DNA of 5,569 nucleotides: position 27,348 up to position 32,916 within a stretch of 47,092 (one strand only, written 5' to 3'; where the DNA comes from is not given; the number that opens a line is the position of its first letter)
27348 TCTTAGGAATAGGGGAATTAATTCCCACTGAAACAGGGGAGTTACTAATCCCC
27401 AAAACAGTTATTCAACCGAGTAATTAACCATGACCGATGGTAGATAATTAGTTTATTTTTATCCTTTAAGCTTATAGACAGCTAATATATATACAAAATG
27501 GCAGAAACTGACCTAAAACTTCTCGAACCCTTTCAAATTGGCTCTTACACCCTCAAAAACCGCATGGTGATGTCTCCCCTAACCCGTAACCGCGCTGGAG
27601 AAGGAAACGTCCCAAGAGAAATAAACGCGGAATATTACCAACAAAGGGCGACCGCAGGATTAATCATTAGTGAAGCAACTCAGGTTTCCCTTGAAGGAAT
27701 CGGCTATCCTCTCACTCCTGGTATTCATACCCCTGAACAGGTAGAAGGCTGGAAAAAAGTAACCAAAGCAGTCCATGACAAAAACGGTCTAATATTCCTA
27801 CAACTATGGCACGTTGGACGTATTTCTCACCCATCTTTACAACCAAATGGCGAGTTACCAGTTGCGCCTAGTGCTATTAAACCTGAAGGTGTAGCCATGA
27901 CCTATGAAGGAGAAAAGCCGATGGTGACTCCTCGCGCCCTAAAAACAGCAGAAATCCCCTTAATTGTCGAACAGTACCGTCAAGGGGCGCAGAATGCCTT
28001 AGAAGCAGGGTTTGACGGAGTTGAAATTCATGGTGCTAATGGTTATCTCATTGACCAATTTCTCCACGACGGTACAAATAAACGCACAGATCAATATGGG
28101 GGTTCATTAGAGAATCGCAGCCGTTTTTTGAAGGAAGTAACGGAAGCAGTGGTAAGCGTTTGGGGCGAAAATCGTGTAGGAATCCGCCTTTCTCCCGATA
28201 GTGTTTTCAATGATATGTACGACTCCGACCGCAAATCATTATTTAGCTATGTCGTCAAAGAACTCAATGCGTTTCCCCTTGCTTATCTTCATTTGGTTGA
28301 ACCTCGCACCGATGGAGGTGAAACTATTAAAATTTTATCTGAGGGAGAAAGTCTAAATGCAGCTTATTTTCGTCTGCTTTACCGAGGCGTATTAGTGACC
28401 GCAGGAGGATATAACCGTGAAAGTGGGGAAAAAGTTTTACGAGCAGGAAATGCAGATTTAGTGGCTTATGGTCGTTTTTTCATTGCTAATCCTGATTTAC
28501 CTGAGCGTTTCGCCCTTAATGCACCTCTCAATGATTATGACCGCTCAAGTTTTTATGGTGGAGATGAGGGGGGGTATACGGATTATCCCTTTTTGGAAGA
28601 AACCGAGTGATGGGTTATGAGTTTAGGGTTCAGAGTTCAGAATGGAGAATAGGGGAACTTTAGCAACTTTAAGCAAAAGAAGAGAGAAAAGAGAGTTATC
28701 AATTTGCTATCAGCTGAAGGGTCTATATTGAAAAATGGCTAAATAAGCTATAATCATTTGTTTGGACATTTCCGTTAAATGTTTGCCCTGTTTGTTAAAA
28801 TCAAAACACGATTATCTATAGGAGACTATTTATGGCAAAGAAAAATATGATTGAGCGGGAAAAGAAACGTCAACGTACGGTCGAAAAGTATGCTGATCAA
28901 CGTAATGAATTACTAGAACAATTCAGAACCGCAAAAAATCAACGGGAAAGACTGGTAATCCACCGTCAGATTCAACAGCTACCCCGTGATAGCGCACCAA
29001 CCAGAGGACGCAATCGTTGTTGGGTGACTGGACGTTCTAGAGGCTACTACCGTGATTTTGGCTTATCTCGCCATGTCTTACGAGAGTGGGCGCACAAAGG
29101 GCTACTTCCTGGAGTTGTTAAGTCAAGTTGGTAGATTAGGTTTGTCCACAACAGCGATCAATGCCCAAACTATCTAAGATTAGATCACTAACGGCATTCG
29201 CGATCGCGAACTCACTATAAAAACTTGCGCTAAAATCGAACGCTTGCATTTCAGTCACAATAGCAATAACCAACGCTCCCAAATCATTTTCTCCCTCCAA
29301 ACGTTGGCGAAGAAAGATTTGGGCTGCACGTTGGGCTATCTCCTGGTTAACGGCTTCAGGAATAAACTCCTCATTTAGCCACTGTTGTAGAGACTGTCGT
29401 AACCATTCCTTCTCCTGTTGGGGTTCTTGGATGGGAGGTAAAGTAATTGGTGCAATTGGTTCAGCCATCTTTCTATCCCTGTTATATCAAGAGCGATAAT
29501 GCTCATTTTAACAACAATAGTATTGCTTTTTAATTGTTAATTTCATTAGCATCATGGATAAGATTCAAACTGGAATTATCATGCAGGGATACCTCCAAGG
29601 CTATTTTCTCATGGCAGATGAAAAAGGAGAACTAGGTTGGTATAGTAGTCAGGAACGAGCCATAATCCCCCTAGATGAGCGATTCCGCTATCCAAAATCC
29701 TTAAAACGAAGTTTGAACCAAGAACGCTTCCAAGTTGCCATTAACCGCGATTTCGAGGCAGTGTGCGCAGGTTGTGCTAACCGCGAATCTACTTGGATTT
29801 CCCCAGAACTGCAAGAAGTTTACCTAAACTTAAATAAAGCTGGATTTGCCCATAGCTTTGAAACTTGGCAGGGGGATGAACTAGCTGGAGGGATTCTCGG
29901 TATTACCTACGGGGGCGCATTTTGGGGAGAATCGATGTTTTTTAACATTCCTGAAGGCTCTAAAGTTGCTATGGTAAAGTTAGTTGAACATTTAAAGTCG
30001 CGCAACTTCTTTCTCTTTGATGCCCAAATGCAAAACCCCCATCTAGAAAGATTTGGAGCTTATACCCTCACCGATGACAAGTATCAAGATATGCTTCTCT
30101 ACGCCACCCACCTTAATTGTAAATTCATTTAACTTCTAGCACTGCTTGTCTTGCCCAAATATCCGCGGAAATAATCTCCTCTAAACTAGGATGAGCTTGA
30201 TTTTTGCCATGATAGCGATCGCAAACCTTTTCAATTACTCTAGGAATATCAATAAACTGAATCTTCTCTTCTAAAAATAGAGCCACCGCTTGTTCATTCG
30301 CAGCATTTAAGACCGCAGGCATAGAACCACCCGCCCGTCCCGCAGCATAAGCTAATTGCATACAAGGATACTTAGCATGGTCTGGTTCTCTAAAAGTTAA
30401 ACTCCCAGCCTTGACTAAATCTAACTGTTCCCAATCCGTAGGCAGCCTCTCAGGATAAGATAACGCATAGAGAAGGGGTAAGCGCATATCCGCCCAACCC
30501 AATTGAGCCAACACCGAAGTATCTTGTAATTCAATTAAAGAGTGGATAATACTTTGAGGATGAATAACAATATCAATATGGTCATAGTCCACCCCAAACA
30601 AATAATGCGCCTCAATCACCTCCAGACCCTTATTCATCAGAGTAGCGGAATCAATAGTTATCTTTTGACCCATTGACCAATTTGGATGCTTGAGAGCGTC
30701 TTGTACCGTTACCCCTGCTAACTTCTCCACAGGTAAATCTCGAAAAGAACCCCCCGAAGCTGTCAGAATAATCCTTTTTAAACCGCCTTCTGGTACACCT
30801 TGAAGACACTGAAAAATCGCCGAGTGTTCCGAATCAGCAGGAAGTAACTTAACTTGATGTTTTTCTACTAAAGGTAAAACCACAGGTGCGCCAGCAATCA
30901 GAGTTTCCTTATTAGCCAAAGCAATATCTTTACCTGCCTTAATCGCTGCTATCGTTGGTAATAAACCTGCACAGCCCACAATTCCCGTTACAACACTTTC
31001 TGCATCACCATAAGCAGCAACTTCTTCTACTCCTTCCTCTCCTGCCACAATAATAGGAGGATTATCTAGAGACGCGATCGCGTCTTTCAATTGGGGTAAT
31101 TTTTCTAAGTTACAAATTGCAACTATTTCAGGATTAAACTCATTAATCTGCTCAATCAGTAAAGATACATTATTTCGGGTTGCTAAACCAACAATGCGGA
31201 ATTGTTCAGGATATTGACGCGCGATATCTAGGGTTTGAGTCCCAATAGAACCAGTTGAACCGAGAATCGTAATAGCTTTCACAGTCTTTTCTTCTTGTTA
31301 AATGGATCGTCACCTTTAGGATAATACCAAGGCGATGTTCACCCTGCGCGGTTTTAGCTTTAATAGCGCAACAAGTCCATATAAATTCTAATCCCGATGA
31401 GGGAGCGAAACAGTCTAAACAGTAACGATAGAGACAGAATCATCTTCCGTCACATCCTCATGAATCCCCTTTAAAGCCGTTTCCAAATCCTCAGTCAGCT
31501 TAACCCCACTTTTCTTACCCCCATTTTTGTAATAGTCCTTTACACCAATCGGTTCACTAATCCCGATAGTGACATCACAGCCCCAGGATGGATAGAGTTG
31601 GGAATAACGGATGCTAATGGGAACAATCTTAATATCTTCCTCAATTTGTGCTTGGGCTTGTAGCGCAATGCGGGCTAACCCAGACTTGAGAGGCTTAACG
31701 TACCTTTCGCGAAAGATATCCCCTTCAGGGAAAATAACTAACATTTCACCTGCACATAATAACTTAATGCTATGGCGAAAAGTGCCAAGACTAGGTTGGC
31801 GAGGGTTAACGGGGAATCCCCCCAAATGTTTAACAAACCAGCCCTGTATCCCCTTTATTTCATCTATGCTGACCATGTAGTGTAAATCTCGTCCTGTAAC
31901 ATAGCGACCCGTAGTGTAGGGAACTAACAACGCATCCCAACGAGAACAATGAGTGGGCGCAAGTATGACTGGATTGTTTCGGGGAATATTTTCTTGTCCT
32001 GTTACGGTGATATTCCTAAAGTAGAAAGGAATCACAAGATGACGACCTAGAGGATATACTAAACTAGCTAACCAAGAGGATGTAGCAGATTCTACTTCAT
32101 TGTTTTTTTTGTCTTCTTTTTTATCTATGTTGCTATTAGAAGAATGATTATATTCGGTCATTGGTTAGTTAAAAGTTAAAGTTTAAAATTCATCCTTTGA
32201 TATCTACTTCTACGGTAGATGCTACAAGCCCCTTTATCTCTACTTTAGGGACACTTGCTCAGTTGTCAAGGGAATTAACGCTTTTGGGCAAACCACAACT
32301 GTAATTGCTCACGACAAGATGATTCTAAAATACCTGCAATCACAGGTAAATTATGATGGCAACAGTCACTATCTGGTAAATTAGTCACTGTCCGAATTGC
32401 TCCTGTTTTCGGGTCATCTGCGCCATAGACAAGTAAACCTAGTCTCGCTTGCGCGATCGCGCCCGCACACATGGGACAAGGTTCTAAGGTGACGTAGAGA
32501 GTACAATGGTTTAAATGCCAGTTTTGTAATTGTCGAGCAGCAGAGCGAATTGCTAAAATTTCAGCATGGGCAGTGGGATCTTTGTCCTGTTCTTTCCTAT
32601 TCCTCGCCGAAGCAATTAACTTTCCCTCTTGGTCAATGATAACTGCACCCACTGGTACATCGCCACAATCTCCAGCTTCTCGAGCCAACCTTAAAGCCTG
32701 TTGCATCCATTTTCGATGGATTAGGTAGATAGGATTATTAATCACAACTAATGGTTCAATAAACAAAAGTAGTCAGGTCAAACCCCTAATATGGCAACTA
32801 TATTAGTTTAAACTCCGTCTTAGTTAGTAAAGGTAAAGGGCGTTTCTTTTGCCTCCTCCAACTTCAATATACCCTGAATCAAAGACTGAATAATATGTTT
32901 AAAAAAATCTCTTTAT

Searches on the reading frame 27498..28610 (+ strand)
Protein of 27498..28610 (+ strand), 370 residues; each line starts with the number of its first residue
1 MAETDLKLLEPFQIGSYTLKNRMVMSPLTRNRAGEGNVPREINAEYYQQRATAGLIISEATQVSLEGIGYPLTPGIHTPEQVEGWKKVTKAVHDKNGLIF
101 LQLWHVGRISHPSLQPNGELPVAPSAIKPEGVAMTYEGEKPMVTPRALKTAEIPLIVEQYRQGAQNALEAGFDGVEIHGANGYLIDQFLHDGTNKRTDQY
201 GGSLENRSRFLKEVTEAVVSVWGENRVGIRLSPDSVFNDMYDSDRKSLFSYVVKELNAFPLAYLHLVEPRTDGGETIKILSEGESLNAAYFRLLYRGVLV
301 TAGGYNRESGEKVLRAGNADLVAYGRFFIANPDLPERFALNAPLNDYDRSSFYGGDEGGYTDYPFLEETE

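Call 79: search_protein_families(library=padloc, proteins=[window:27498-28610:+], max_evalue=0.00001)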
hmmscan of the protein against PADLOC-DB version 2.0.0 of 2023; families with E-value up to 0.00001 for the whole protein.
window:27498-28610:+ (370 aa): 0 families

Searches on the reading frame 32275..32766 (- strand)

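Call 79: search_protein_families(library=padloc, proteins=[window:32275-32766:-], max_evalue=0.00001)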
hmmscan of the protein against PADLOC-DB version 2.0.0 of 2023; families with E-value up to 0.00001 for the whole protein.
window:32275-32766:- (163 aa): 1 family
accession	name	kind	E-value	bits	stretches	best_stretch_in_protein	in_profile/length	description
PDLC02373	dCTPase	-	2.7e-09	34.5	1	67-114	440-485/630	-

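Call 85: search_protein_families(library=pfam, proteins=[window:32275-32766:-], max_evalue=0.001)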
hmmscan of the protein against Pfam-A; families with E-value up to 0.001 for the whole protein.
window:32275-32766:- (163 aa): 8 families
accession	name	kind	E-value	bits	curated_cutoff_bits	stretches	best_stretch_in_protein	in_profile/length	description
PF14437.12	MafB19-deam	-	7e-39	133.4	27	1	17-132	3-117/142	MafB19-like deaminase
PF00383.29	dCMP_cyt_deam_1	-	8e-31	106.4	25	1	17-115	4-101/102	Cytidine and deoxycytidylate deaminase zinc-binding region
PF14439.12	Bd3614-deam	-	7.2e-09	36.1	38.5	1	38-119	9-93/113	Bd3614-like deaminase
PF18750.7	SNAD4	-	3.3e-05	24.4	27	1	60-106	26-73/130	Secreted Novel AID/APOBEC-like Deaminase 4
PF18772.7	APOBEC2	-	0.00016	22.2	26.8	1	60-106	44-91/175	APOBEC2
PF18782.7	NAD2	-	0.00028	21.5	27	1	56-106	45-96/179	Novel AID APOBEC clade 2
PF08210.17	APOBEC_N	-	0.00048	20.6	25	1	60-106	40-87/170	APOBEC-like N-terminal domain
PF18778.7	NAD1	-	0.00063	20.3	27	0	61-106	45-92/175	Novel AID APOBEC clade 1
